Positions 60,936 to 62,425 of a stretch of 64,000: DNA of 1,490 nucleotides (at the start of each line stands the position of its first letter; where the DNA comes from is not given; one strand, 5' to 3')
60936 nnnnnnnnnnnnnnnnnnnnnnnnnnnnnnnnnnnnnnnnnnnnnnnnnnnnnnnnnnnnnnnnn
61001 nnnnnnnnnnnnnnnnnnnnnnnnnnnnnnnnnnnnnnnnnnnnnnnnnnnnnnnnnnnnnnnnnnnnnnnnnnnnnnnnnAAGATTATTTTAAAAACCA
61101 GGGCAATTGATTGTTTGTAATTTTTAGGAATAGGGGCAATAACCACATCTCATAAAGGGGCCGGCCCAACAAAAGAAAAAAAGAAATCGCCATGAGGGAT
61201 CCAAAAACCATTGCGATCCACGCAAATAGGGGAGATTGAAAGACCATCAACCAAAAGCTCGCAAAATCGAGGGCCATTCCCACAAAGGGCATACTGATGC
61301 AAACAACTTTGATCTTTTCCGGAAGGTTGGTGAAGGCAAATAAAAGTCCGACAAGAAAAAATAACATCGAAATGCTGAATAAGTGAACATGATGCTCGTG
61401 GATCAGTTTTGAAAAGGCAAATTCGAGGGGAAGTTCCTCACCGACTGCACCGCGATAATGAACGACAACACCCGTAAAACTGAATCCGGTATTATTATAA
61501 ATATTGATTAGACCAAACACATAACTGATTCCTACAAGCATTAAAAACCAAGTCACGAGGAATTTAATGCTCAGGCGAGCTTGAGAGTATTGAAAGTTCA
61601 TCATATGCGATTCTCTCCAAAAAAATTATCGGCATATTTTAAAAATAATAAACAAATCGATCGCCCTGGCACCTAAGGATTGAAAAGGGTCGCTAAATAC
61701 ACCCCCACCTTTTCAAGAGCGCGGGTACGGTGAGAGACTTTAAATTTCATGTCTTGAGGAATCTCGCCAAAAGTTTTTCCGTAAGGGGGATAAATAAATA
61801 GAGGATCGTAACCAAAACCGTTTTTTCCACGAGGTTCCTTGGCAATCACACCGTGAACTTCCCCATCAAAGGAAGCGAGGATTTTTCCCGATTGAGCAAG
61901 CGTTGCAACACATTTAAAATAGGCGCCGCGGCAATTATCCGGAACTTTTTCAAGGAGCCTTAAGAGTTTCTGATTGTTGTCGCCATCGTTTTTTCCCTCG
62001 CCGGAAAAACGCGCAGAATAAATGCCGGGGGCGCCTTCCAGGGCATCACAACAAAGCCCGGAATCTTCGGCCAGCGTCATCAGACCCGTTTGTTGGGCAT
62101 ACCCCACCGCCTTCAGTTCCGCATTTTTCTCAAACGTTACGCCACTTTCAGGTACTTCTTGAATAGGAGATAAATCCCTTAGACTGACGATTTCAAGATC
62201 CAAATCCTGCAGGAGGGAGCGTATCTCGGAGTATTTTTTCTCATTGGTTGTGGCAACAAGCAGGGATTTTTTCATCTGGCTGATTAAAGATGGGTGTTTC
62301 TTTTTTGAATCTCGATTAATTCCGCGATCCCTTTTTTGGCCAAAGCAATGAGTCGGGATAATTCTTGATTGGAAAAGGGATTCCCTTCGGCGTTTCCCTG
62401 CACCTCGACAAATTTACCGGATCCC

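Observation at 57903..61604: Compact porin-cytochrome (MtrAB/MtoAB/Pcc-like) extracellular-electron-transfer candidate with an octaheme wire, a 691-aa barrel, a monoheme cytochrome and a His-rich 4-TM protein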

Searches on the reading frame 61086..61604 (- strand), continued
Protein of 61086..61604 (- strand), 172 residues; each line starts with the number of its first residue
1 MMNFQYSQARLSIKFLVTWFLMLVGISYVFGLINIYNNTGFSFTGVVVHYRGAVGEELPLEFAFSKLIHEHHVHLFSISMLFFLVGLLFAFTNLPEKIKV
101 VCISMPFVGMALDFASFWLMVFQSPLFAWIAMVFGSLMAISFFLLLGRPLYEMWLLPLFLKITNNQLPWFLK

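Call 89: find_encoding_contigs(protein=P0367, flank=5000, max_places=1)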
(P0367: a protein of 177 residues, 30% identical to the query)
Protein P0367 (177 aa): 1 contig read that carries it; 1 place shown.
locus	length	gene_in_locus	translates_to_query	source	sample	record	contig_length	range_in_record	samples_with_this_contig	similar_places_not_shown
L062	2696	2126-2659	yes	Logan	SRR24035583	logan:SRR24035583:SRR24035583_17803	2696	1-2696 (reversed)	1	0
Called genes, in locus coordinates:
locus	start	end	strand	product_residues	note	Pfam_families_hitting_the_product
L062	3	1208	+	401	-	?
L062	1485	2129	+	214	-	PF04205:FMN_bind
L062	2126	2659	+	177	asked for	PF27139:Aq_1264_TM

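Call 90: find_encoding_contigs(protein=P0372, flank=5000, max_places=1)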
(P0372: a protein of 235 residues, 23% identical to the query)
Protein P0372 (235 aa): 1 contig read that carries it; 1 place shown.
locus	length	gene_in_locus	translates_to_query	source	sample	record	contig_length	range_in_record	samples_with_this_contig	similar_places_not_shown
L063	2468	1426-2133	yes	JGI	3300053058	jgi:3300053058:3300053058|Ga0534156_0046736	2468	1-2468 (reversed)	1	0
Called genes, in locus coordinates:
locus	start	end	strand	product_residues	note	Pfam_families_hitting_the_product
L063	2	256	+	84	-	?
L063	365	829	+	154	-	-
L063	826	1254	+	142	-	-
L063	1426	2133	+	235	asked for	PF27139:Aq_1264_TM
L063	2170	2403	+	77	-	PF04191:PEMT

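Call 95: search_solved_structures(query=A3, max_evalue=10)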
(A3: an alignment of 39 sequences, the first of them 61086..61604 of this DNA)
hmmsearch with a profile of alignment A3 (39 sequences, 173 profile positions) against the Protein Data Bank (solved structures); distinct sequences matched with E-value up to 10: 1.
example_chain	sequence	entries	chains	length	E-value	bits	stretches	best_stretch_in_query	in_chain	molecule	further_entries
4zch_A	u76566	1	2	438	0.4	13.8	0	59-82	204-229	Tumor necrosis factor ligand superfamily member 13,Tumor necrosis factor ligand superfamil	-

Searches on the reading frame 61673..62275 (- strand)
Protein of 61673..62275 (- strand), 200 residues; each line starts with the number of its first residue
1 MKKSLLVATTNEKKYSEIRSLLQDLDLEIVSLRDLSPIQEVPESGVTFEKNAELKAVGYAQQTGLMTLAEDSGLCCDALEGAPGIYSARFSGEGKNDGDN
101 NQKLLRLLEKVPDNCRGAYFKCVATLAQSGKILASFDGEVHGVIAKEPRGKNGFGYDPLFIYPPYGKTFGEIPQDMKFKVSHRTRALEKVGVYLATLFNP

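Call 3: search_protein_families(library=pfam, proteins=[window:61673-62275:-], max_evalue=1)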
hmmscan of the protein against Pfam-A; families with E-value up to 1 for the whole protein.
window:61673-62275:- (200 aa): 1 family
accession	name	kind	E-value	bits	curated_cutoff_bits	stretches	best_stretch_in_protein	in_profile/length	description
PF01725.21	Ham1p_like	-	4.3e-61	206.5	22.5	1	5-190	1-183/186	Ham1 family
